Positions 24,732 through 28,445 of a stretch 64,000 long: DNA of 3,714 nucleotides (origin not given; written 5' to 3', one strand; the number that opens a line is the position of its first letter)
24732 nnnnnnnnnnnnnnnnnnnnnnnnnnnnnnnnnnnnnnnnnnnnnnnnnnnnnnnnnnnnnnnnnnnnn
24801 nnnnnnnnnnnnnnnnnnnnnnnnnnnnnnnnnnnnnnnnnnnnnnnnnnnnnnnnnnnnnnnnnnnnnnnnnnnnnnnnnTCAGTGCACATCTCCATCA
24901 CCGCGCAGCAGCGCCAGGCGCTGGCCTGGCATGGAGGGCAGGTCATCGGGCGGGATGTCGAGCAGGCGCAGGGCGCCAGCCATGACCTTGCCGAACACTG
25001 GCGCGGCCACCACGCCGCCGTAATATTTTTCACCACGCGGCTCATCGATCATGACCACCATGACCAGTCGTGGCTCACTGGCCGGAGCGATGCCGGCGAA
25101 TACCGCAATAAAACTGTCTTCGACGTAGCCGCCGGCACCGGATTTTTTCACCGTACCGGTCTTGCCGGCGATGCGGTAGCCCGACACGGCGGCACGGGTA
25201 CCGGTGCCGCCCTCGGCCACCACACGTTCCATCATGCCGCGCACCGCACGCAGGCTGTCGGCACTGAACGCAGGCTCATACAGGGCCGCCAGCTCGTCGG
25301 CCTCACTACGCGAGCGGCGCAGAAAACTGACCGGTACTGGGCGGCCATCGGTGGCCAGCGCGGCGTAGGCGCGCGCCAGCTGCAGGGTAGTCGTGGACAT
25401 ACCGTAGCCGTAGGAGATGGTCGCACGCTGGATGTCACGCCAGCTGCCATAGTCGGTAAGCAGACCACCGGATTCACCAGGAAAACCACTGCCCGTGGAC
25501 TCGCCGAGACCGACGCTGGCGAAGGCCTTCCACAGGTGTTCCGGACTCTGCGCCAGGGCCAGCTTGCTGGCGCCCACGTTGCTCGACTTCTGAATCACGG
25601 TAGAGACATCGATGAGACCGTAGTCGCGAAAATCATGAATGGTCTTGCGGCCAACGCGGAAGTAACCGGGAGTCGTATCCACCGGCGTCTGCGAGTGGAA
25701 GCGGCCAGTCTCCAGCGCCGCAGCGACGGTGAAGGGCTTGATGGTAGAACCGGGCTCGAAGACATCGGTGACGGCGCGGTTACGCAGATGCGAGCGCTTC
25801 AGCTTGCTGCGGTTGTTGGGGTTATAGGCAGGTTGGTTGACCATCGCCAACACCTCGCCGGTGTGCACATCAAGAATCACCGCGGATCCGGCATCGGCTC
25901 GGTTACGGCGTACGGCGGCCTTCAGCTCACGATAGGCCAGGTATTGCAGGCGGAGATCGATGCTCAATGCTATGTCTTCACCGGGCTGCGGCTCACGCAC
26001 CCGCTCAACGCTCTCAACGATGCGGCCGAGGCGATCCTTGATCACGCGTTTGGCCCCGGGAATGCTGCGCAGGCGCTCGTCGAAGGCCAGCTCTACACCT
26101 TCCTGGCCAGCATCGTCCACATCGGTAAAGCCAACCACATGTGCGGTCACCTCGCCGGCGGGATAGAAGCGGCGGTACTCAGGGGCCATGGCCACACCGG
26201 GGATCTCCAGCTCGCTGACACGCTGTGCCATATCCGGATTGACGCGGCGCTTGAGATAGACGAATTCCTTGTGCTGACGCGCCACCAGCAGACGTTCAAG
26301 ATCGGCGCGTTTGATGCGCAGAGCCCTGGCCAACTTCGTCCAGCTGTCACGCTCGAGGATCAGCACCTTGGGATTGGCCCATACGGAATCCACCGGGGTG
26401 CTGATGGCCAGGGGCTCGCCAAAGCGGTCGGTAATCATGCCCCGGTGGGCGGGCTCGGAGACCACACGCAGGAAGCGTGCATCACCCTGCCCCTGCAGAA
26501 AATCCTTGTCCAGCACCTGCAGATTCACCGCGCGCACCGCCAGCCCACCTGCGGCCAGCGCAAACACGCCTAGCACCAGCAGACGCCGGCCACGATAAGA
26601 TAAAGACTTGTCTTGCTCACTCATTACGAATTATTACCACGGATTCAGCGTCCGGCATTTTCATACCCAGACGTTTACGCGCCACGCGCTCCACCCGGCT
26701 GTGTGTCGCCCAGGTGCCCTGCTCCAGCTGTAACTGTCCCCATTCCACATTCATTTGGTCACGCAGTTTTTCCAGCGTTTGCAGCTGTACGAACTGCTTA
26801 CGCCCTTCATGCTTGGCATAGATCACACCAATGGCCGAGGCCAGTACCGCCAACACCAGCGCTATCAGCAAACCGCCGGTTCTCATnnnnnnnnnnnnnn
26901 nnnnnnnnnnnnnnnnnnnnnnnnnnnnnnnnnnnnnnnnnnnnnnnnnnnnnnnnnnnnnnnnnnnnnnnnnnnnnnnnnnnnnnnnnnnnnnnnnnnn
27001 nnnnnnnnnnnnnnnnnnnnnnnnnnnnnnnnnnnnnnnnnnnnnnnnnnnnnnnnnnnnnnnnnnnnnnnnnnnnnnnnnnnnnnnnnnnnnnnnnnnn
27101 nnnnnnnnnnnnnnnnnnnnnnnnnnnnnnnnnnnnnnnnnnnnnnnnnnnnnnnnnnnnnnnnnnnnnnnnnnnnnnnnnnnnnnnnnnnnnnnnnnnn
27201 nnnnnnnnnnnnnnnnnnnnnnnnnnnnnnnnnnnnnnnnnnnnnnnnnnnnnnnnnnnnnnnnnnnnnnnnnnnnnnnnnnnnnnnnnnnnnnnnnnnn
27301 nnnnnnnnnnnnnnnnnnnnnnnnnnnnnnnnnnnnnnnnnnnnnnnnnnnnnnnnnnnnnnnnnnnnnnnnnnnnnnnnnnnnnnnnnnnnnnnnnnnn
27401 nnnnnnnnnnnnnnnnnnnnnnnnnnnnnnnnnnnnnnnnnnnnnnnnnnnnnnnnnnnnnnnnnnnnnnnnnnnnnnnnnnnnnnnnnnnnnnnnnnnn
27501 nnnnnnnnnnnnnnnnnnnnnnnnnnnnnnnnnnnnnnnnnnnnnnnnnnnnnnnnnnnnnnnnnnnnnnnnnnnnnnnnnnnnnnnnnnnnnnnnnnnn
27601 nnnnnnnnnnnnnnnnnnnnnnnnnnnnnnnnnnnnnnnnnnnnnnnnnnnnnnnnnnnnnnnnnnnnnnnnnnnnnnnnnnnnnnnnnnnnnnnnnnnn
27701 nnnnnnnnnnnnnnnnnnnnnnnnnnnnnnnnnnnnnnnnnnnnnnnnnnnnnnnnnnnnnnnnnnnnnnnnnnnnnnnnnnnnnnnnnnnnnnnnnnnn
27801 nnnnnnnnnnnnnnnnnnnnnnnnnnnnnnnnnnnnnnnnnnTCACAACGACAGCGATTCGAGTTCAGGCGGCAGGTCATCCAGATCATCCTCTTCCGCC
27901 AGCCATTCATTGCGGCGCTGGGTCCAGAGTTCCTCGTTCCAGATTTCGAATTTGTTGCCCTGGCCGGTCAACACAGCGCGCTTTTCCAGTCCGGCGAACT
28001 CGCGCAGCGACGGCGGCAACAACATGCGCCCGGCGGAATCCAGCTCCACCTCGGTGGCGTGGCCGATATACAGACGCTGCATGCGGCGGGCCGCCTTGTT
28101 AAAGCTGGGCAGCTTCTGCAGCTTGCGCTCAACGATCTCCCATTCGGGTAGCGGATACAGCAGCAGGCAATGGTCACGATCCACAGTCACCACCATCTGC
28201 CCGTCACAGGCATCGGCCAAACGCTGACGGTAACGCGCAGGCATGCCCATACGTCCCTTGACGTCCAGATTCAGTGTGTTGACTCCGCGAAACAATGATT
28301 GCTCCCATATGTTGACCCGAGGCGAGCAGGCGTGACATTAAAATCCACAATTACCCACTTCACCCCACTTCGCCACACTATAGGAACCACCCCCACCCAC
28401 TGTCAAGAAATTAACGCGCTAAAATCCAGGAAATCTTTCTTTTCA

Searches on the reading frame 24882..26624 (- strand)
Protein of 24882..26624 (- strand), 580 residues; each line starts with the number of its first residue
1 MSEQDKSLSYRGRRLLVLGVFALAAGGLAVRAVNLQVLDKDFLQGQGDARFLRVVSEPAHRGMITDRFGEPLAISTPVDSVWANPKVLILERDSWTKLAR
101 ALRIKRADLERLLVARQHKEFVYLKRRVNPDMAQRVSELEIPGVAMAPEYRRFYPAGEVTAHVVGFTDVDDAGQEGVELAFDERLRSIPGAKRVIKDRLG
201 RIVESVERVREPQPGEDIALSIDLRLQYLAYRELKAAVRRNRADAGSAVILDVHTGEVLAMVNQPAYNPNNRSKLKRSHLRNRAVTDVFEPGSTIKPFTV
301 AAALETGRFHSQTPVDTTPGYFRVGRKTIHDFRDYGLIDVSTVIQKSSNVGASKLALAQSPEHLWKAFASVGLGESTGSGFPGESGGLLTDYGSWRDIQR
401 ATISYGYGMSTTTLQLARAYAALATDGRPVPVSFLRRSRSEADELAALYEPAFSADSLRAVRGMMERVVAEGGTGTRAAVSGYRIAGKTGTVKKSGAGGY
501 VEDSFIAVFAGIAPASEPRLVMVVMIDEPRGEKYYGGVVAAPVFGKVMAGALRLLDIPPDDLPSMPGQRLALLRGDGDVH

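Call 68: search_protein_families(library=pfam, proteins=[window:24882-26624:-], max_evalue=0.00001)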
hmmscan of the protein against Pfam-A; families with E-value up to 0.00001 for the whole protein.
window:24882-26624:- (580 aa): 2 families
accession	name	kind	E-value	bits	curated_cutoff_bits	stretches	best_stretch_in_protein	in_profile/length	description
PF00905.27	Transpeptidase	-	2.2e-75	254.1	22.1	1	246-548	1-298/299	Penicillin binding protein transpeptidase domain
PF03717.20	PBP_dimer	-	3.5e-20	73.6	24.4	1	57-205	2-178/180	Penicillin-binding Protein dimerisation domain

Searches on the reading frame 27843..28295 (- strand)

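Call 69: search_protein_families(library=pfam, proteins=[window:27843-28295:-], max_evalue=0.00001)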
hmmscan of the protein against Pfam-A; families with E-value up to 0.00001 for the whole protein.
window:27843-28295:- (150 aa): 1 family
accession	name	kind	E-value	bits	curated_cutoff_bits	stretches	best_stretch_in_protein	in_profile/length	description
PF02381.23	MraZ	-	2.5e-36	123.9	23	2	77-130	2-55/72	MraZ protein, putative antitoxin-like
